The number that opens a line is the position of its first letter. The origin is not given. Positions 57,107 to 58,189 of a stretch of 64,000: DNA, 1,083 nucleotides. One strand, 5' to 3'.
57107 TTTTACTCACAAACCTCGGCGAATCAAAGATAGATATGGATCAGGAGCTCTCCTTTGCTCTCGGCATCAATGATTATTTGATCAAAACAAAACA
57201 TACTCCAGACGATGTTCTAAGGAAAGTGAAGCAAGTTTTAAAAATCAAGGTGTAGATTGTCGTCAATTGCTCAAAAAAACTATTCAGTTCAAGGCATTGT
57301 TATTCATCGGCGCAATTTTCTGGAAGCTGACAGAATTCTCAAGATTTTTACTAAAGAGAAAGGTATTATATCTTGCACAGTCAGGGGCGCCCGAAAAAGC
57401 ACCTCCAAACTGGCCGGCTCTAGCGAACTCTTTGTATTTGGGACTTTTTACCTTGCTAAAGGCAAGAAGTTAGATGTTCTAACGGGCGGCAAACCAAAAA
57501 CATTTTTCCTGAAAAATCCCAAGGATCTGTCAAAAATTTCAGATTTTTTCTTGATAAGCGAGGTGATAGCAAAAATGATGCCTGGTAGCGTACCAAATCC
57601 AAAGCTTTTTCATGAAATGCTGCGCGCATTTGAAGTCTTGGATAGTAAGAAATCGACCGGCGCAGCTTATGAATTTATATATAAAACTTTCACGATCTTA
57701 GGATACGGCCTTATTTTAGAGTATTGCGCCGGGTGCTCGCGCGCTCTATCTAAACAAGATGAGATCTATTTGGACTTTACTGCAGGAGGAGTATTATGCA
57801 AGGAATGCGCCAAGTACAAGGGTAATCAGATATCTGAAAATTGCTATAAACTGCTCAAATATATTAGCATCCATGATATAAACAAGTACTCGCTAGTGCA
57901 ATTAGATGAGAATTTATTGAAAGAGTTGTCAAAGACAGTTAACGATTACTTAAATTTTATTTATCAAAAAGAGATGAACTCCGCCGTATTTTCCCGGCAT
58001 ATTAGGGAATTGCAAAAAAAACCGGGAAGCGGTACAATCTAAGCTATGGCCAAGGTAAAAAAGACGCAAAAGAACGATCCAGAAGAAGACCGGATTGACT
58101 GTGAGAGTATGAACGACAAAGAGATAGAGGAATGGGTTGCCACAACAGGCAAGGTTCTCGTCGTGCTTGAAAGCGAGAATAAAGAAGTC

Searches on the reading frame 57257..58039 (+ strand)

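Call 81: search_protein_families(library=pfam, proteins=[window:57257-58039:+], max_evalue=0.0001)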
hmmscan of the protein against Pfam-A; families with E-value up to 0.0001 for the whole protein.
window:57257-58039:+ (261 aa): 2 families
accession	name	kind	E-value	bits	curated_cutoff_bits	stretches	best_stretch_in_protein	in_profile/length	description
PF11967.14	RecO_N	-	5.3e-18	65.3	27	1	9-81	4-77/80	Recombination protein O N terminal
PF02565.21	RecO_C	-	2.2e-16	60.4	22.1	1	90-240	3-153/157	Recombination protein O C terminal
